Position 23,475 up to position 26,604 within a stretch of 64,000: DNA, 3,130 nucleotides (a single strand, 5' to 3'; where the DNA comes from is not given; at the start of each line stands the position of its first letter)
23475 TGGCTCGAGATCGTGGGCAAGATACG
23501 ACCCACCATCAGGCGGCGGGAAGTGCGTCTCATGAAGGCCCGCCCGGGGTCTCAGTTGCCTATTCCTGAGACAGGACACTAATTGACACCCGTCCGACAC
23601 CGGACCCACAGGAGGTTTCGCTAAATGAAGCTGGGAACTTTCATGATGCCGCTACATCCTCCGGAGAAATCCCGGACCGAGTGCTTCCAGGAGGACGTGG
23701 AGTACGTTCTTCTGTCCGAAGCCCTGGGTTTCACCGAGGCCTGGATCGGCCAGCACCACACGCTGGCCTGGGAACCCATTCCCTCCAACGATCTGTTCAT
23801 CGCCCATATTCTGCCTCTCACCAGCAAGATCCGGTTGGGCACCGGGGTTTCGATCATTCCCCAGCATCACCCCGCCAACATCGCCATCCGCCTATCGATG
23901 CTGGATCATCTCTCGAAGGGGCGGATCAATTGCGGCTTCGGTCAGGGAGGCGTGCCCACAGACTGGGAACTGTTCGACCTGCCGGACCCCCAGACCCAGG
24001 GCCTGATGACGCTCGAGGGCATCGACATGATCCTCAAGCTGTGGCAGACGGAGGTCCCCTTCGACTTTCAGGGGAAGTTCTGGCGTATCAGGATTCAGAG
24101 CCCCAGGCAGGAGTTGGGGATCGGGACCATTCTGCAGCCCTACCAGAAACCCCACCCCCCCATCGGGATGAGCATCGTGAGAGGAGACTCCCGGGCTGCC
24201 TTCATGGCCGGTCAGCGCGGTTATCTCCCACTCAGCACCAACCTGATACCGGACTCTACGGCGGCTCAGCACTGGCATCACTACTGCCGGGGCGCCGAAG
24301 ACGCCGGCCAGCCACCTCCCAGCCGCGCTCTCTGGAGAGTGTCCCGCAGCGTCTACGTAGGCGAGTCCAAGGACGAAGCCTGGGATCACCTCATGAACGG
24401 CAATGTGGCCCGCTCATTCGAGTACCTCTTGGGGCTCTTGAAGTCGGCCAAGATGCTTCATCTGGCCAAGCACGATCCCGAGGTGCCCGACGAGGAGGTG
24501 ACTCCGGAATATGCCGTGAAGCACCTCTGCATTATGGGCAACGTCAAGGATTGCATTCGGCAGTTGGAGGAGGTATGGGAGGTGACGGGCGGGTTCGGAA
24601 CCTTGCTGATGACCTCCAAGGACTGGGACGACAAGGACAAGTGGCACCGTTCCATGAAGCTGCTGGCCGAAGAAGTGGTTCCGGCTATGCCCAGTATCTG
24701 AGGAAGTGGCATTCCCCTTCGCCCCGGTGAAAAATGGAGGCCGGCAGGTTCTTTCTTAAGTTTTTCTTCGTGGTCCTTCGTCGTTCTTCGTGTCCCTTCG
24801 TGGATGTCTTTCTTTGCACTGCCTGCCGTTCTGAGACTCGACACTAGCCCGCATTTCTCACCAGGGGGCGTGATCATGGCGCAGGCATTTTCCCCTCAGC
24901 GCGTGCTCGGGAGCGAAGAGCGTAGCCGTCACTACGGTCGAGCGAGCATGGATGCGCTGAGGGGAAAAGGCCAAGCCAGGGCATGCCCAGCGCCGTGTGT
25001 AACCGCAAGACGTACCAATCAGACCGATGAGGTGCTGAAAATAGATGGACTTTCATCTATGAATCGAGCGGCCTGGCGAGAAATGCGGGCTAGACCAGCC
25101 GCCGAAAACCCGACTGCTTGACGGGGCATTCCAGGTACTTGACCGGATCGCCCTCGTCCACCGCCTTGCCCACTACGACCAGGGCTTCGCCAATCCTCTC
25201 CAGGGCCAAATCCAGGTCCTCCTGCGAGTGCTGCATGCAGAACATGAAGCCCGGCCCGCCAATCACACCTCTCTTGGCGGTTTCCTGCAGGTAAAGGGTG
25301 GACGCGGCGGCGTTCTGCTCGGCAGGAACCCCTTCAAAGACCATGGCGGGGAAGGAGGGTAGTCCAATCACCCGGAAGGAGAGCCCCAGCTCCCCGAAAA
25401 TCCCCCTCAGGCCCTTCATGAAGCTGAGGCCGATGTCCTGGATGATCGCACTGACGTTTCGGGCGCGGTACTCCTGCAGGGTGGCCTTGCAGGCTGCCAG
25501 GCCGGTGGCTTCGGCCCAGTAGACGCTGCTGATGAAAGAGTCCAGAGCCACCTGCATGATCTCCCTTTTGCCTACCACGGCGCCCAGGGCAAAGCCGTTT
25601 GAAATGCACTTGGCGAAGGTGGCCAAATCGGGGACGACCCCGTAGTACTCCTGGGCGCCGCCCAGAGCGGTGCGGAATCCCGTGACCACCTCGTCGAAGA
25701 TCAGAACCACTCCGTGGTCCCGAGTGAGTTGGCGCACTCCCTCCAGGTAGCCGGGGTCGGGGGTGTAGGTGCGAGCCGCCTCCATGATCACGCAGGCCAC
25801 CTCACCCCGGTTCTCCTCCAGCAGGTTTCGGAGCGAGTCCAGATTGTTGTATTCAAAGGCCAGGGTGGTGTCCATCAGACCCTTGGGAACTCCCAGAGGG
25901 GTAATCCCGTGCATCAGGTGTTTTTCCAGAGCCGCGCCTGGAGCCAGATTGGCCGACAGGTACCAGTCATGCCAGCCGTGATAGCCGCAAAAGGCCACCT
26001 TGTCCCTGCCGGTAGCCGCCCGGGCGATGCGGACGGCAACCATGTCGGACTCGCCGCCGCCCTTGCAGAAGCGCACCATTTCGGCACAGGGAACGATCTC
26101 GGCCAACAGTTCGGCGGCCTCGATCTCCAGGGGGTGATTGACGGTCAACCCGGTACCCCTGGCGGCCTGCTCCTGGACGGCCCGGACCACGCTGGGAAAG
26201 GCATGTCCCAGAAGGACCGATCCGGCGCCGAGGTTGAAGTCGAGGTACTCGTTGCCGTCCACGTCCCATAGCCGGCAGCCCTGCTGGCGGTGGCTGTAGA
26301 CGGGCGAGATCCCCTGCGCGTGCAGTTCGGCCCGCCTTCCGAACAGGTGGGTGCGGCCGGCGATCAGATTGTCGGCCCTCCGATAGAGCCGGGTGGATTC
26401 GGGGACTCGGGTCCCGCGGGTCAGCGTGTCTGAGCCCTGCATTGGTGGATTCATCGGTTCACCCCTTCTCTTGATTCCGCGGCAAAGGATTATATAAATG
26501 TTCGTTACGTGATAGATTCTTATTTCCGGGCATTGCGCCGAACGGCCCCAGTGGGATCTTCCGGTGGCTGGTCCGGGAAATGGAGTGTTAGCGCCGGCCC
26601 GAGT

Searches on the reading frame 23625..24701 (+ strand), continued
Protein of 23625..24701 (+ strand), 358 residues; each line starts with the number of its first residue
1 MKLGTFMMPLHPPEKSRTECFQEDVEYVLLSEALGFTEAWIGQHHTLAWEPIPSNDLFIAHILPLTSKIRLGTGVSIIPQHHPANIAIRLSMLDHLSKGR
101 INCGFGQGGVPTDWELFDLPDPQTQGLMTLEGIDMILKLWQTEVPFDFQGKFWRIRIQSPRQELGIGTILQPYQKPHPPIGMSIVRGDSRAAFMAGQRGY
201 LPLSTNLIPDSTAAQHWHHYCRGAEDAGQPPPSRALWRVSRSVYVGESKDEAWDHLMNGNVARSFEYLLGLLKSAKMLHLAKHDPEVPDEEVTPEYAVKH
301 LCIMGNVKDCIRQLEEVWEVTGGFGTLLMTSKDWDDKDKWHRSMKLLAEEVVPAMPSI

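Call 45: search_protein_families(library=ncbifam, proteins=[window:23625-24701:+, L002:9259-9546:+], max_evalue=0.001)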
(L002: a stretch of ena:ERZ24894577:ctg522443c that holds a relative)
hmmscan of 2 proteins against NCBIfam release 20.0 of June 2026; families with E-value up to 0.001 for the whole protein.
window:23625-24701:+ (358 aa): 21 families
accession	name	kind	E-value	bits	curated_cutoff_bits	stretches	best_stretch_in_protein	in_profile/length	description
TIGR04027.1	LLM_KPN_01858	hypoth_equivalog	2.5e-18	66.1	412.9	1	19-140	17-138/326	putative FMN-dependent luciferase-like monooxygenase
TIGR03619.1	F420_Rv2161c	subfamily_domain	4.8e-18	65.6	166.9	1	61-241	52-219/247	TIGR03619 family F420-dependent LLM class oxidoreductase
TIGR03558.1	oxido_grp_1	subfamily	5.9e-17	61.9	166.95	1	14-107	12-105/325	MsnO8 family LLM class oxidoreductase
NF052254.1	luciferase_Alph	exception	1.2e-14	54.3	600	1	1-119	1-119/354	luciferase subunit alpha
TIGR04020.1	seco_metab_LLM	subfamily_domain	8e-13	48.2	244.45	1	26-144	23-141/341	MupA/Atu3671 family FMN-dependent luciferase-like monooxygenase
TIGR03560.1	F420_Rv1855c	subfamily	9.4e-13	48.5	231.4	1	25-180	16-170/227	TIGR03560 family F420-dependent LLM class oxidoreductase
TIGR04036.1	LLM_CE1758_fam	subfamily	1.3e-12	47.3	479.1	1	16-252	22-248/355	CE1758 family FMN-dependent luciferase-like monooxygenase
TIGR03559.1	F420_Rv3520c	subfamily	1.4e-11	44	335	1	21-176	12-159/325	LLM class F420-dependent oxidoreductase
TIGR03858.1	LLM_2I7G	subfamily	9e-11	41.3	462.25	1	14-354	18-335/337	Atu2307/SP_0267 family LLM class monooxygenase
TIGR03571.1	lucif_BA3436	subfamily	4.6e-10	39.3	303.9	1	6-145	15-158/304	TIGR03571 family LLM class oxidoreductase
NF007802.0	PRK10508.1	equivalog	1.3e-09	37.6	540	1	14-107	19-112/335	luciferase-like monooxygenase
NF052255.1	luciferase_Beta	exception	1.4e-09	37.5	500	1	1-120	1-122/325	luciferase subunit beta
NF002619.0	PRK02271.1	equivalog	1.5e-08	34.3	276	1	24-112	16-99/329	5,10-methylenetetrahydromethanopterin reductase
TIGR03621.1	F420_MSMEG_2516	subfamily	1.7e-08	33.9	213.15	1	31-180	23-153/295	TIGR03621 family F420-dependent LLM class oxidoreductase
TIGR03555.1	F420_mer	equivalog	3.6e-07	29.9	348.7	1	23-110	13-95/325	5,10-methylenetetrahydromethanopterin reductase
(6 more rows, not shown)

L002:9259-9546:+ (95 aa): 0 families

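Call 46: search_solved_structures(query=window:23625-24701:+, max_evalue=0.00001)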
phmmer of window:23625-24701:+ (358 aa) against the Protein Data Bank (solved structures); distinct sequences matched with E-value up to 0.00001: 9.
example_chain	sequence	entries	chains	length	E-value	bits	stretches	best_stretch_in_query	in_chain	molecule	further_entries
4uwm_A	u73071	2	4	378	8.2e-31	110.7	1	2-354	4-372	3,6-DIKETOCAMPHANE 1,6 MONOOXYGENASE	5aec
8k74_A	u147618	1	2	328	1.7e-18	70.1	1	23-142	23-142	Alkanal monooxygenase alpha chain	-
7bip_A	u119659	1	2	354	1.4e-17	67.2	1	1-252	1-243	Luciferase-like monooxygenase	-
8cbb_A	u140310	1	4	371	1.5e-17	67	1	2-142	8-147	Alkanal monooxygenase alpha chain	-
1brl_A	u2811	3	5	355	2.9e-15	59.5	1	1-128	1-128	BACTERIAL LUCIFERASE | Alkanal monooxygenase alpha chain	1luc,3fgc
6ket_A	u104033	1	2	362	2.1e-12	50.1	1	32-145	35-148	PuwE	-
4us5_D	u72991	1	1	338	1.1e-08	37.9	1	20-108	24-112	LUCIFERASE-LIKE MONOOXYGENASE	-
4us5_A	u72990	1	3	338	1.1e-08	37.9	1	20-108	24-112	LUCIFERASE-LIKE MONOOXYGENASE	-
2i7g_A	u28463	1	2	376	4.3e-06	29.3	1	21-145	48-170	Monooxygenase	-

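Call 47: find_encoding_contigs(protein=P0005, flank=6000, max_places=2)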
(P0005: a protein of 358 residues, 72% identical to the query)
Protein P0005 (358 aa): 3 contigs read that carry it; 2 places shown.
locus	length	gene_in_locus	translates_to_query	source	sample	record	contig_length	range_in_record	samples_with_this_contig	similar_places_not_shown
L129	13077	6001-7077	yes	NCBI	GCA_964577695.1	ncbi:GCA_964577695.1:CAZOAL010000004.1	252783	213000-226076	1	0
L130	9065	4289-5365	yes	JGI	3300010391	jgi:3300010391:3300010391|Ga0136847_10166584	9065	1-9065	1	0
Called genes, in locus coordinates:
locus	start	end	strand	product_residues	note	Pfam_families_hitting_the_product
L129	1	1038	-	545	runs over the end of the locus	PF01019:G_glu_transpept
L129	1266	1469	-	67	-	-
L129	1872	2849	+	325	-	PF02574:S-methyl_trans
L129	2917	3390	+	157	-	PF02604:PhdYeFM_antitox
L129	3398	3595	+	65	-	-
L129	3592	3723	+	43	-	-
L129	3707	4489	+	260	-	PF05721:PhyH (faint)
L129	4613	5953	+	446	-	PF13576:Pentapeptide_3 (weak), PF07885:Ion_trans_2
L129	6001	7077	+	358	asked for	PF00296:Bac_luciferase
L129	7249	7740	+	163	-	PF01613:Flavin_Reduct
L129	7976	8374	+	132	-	-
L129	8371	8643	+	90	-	-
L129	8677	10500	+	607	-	PF02129:Peptidase_S15, PF08530:PepX_C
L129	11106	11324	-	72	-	-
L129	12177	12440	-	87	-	PF09827:CRISPR_Cas2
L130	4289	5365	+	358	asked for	PF00296:Bac_luciferase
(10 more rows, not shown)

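Call 48: find_encoding_contigs(protein=P0011, flank=6000, max_places=2)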
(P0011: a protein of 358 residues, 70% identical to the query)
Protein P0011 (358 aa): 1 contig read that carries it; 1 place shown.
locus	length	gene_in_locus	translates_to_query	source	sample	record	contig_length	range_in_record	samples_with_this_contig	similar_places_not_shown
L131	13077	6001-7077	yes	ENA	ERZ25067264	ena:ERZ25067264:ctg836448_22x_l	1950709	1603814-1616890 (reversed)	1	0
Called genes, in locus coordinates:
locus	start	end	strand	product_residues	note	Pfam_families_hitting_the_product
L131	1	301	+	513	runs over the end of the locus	PF02638:GHL10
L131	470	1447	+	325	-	PF01261:AP_endonuc_2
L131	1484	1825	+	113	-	-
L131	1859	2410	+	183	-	PF01261:AP_endonuc_2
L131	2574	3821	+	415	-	PF01321:Creatinase_N, PF00557:Peptidase_M24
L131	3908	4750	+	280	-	PF05721:PhyH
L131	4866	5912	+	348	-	PF00389:2-Hacid_dh, PF02826:2-Hacid_dh_C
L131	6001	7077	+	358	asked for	PF00296:Bac_luciferase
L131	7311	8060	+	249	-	PF04909:Amidohydro_2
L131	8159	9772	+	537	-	PF01019:G_glu_transpept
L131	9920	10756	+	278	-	-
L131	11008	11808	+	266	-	PF05721:PhyH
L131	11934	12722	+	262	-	-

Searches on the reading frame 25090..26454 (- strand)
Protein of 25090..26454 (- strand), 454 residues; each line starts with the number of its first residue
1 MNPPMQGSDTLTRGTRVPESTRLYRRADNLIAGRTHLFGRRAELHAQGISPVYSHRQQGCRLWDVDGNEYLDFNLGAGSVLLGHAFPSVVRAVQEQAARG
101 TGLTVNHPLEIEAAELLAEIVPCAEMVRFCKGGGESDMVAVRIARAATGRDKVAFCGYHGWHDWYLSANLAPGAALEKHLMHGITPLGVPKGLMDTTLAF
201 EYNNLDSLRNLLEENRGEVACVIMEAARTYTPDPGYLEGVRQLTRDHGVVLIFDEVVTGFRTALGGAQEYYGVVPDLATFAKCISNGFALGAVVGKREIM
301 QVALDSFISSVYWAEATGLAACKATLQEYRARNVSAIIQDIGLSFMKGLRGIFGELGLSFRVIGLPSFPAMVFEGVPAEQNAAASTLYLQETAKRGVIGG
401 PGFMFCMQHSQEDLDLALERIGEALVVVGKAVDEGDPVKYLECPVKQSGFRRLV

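Call 9: search_protein_families(library=pfam, proteins=[window:25090-26454:-], max_evalue=0.01)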
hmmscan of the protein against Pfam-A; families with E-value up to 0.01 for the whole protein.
window:25090-26454:- (454 aa): 1 family
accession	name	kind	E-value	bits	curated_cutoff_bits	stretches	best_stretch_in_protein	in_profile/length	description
PF00202.27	Aminotran_3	-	6.8e-48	163.8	30.5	1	52-351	11-328/403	Aminotransferase class-III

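Call 45: search_protein_families(library=ncbifam, proteins=[window:25090-26454:-], max_evalue=0.001)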
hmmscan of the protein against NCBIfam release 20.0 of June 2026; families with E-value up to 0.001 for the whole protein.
window:25090-26454:- (454 aa): 69 families (the best 25 are shown)
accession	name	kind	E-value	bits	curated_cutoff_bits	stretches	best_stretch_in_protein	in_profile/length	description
NF004856.0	PRK06209.1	equivalog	4.4e-99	332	486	1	16-453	7-440/450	glutamate-1-semialdehyde 2,1-aminomutase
NF000818.0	PRK00062.1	subfamily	4.5e-75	253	398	1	19-382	5-370/429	glutamate-1-semialdehyde 2,1-aminomutase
TIGR00713.1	hemL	equivalog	5e-75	252.7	527.3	1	20-424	2-419/423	glutamate-1-semialdehyde 2,1-aminomutase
NF041362.1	GntE_guanitoxin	equivalog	1e-72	245.1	525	1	18-368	6-364/426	guanitoxin biosynthesis PLP-dependent transaminase GntE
NF009055.0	PRK12389.1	equivalog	4.4e-59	200.2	637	1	18-302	4-288/431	glutamate-1-semialdehyde 2,1-aminomutase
NF004718.0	PRK06062.1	subfamily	4.8e-41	140.7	472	1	47-346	35-353/454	hypothetical protein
NF005993.0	PRK08117.1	subfamily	8.7e-39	133.3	574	1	54-352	29-346/433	aspartate aminotransferase family protein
NF001864.0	PRK00615.1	equivalog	4.4e-38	130.9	706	1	49-373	35-363/433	glutamate-1-semialdehyde aminotransferase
TIGR00707.1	argD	subfamily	3.2e-37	128.2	410.05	1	50-354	9-311/381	acetylornithine/succinylornithine family transaminase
NF005453.0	PRK07046.1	subfamily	8.6e-37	126.8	425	1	49-377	56-389/453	transaminase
NF004426.0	PRK05769.1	equivalog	1.3e-36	126.3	552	1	51-357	37-363/441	acetyl ornithine aminotransferase family protein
NF005692.0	PRK07495.1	equivalog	1.9e-35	122.3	724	1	41-349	10-334/425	4-aminobutyrate--2-oxoglutarate transaminase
NF002874.0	PRK03244.1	equivalog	3.1e-34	118.4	457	1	46-355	21-325/399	acetylornithine transaminase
NF002797.0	PRK02936.1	equivalog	7.5e-34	117.1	496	1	56-349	17-303/385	acetylornithine transaminase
NF005985.0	PRK08088.1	equivalog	9.3e-33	113.5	713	1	40-396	10-384/426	4-aminobutyrate--2-oxoglutarate transaminase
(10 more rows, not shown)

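Call 63: find_encoding_contigs(protein=window:25090-26454:-, flank=6000, max_places=6)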
Protein window:25090-26454:- (454 aa): no gene with exactly this product is on record in the collection.
